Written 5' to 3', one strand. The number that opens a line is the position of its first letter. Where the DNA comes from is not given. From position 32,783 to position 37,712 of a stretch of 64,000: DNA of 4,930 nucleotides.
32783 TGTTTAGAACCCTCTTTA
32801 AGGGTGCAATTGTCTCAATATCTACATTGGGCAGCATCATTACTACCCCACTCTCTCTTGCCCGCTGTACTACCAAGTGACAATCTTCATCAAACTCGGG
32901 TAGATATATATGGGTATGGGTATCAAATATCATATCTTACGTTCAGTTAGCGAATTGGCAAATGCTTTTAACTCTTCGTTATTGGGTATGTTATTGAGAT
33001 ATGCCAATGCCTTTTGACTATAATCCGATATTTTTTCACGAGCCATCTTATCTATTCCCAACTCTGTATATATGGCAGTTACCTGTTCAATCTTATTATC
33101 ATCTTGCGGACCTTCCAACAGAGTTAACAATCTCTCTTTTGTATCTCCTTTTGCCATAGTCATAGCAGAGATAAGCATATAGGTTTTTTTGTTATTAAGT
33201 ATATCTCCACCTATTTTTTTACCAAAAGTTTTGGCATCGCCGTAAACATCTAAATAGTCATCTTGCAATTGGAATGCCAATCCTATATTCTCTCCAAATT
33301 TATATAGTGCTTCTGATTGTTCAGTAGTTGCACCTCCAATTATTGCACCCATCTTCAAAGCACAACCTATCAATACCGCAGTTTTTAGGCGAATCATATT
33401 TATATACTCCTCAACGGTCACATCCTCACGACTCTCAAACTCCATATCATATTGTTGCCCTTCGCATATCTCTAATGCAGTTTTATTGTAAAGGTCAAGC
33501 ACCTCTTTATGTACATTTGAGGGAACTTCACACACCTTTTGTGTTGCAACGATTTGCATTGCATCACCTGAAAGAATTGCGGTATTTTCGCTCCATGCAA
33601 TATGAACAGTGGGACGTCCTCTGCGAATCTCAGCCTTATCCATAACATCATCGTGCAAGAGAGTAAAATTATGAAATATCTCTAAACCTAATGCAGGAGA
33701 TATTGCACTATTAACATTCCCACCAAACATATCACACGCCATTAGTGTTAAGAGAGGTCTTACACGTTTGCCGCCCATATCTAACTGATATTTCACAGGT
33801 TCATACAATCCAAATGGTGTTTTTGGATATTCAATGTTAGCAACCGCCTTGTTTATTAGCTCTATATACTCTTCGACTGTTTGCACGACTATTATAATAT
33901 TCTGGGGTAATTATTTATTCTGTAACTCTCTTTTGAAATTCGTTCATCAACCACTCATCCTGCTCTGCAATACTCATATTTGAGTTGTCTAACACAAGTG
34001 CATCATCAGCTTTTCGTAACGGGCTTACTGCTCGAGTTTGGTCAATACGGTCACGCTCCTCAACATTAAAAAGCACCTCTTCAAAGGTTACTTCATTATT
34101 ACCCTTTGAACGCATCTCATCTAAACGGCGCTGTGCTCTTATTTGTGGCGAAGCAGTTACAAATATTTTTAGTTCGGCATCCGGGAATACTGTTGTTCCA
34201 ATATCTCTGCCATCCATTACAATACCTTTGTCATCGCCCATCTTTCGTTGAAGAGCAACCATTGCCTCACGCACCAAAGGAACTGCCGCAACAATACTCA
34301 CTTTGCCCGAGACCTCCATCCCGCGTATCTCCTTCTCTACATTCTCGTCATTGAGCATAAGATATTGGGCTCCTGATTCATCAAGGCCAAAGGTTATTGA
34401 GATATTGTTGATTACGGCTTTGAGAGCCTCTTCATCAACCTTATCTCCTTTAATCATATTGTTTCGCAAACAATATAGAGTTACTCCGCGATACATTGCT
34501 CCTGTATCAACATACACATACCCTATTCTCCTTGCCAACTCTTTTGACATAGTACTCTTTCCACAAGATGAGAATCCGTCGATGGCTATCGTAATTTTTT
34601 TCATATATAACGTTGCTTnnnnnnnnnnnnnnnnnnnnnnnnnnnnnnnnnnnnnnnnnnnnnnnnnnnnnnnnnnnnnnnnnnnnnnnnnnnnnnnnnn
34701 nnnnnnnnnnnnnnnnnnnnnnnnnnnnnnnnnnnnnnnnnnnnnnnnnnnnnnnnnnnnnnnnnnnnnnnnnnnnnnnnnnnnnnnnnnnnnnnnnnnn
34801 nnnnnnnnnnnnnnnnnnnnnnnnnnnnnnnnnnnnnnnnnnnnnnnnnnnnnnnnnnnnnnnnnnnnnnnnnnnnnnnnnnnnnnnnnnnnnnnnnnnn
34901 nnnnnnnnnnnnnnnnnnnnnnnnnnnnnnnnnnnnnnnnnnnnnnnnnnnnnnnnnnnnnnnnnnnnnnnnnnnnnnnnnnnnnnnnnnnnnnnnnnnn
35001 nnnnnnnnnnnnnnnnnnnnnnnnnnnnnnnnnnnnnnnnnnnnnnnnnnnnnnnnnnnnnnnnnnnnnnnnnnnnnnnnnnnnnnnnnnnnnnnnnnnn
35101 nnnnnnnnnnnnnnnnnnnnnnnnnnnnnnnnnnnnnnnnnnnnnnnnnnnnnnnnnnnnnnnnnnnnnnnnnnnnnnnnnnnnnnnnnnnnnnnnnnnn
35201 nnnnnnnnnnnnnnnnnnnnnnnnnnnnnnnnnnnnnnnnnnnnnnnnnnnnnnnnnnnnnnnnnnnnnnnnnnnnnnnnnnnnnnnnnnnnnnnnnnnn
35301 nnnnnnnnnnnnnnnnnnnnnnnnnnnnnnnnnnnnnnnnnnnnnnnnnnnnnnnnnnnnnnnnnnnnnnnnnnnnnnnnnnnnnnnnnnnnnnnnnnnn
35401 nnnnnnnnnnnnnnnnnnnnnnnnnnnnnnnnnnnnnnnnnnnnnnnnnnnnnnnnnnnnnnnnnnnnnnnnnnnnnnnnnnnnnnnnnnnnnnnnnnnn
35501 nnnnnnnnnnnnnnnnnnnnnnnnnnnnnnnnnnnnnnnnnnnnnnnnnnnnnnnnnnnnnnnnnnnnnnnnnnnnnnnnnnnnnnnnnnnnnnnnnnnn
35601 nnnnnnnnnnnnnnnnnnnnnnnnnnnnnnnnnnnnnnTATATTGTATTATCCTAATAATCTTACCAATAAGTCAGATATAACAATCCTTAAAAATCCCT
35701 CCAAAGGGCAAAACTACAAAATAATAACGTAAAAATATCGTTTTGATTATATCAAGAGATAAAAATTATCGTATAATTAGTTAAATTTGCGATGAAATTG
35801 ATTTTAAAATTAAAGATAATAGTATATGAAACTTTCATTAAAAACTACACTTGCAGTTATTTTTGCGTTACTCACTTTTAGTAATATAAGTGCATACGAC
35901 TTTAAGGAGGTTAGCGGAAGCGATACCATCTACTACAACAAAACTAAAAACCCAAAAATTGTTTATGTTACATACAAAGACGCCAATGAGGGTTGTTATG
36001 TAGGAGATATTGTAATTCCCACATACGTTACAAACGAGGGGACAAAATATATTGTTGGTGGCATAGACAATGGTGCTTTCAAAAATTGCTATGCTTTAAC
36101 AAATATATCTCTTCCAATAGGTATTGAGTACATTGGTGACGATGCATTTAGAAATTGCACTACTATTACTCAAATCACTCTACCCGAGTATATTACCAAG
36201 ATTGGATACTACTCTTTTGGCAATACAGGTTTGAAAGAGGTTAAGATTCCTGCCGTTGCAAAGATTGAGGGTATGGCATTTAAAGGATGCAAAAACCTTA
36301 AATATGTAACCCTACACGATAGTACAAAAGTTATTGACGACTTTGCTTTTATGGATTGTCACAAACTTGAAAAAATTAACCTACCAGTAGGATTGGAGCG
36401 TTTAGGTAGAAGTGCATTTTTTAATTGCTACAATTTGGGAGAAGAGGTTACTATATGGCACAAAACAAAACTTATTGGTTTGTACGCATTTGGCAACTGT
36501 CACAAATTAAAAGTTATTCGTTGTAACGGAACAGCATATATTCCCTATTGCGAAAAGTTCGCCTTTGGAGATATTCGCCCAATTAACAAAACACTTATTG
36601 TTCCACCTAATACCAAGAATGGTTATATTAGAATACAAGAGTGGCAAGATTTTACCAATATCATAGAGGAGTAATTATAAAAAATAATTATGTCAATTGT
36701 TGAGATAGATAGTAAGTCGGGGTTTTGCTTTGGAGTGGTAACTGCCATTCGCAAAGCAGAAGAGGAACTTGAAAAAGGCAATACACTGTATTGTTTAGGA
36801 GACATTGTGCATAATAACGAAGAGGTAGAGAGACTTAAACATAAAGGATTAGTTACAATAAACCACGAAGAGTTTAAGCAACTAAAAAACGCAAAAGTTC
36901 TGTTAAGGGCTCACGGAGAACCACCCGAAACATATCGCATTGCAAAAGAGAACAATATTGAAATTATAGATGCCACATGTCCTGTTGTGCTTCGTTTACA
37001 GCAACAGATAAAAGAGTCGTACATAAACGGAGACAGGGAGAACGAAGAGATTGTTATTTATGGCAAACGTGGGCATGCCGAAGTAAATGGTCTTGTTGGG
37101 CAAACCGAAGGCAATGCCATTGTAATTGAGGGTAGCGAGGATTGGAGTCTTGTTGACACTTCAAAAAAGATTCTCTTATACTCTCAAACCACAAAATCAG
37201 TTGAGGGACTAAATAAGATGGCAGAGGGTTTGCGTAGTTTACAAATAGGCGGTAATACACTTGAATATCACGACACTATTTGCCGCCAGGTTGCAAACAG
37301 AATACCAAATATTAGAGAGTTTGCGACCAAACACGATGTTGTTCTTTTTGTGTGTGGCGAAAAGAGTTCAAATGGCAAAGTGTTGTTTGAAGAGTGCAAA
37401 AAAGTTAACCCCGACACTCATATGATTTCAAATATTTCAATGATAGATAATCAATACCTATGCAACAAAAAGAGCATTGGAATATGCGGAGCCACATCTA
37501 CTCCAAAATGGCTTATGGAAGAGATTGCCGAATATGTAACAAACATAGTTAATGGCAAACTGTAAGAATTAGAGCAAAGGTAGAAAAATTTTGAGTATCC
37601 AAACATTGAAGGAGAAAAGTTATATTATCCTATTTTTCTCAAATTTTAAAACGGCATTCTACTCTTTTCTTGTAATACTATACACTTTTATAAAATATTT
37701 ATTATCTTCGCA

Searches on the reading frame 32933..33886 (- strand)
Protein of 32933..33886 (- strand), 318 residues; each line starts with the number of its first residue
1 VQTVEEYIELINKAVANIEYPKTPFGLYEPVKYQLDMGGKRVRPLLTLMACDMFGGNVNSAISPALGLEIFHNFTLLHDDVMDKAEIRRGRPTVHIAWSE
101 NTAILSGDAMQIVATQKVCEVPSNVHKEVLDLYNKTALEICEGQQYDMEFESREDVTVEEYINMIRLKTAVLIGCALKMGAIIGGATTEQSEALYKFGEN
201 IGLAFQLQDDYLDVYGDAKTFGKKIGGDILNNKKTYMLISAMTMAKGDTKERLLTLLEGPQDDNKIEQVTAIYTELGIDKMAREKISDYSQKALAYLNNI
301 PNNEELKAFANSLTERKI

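Call 52: search_protein_families(library=pfam, proteins=[window:32933-33886:-], max_evalue=0.00001)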
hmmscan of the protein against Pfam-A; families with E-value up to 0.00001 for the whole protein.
window:32933-33886:- (318 aa): 1 family
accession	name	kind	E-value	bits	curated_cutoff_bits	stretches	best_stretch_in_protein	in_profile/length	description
PF00348.22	polyprenyl_synt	-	2.7e-76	256.5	27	1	27-275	4-250/251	Polyprenyl synthetase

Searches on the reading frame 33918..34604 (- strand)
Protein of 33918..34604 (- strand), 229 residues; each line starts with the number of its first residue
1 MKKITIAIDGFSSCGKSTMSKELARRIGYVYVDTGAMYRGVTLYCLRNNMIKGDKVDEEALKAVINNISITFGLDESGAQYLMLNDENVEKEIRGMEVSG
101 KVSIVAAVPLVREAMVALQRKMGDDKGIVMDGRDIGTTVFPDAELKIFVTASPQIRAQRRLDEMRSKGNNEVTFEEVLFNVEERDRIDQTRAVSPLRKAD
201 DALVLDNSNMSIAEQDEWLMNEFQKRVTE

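Call 52: search_protein_families(library=pfam, proteins=[window:33918-34604:-], max_evalue=0.00001)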
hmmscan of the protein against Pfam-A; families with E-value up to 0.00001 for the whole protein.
window:33918-34604:- (229 aa): 3 families
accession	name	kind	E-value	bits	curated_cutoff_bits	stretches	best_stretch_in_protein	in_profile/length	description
PF02224.24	Cytidylate_kin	-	1.2e-68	231.5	26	1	6-223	1-209/211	Cytidylate kinase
PF13238.12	AAA_18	-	4.4e-08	34.1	29.4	1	6-164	1-112/128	AAA domain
PF13189.12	Cytidylate_kin2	-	9.4e-06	26.4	28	0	6-163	2-131/176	Cytidylate kinase-like family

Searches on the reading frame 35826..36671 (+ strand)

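Call 52: search_protein_families(library=pfam, proteins=[window:35826-36671:+], max_evalue=0.00001)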
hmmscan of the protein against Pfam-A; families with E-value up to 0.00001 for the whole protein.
window:35826-36671:+ (282 aa): 1 family
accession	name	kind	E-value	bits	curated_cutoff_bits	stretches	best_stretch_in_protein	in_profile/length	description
PF13306.12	LRR_5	-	2e-53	180.1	27.7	2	80-204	3-126/127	BspA type Leucine rich repeat region (6 copies)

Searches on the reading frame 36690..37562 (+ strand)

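Call 52: search_protein_families(library=pfam, proteins=[window:36690-37562:+], max_evalue=0.00001)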
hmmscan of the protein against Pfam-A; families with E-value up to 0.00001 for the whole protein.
window:36690-37562:+ (291 aa): 1 family
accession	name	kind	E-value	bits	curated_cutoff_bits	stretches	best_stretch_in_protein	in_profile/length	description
PF02401.23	LYTB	-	2.3e-80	270.2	24.5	1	5-283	2-266/267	LytB protein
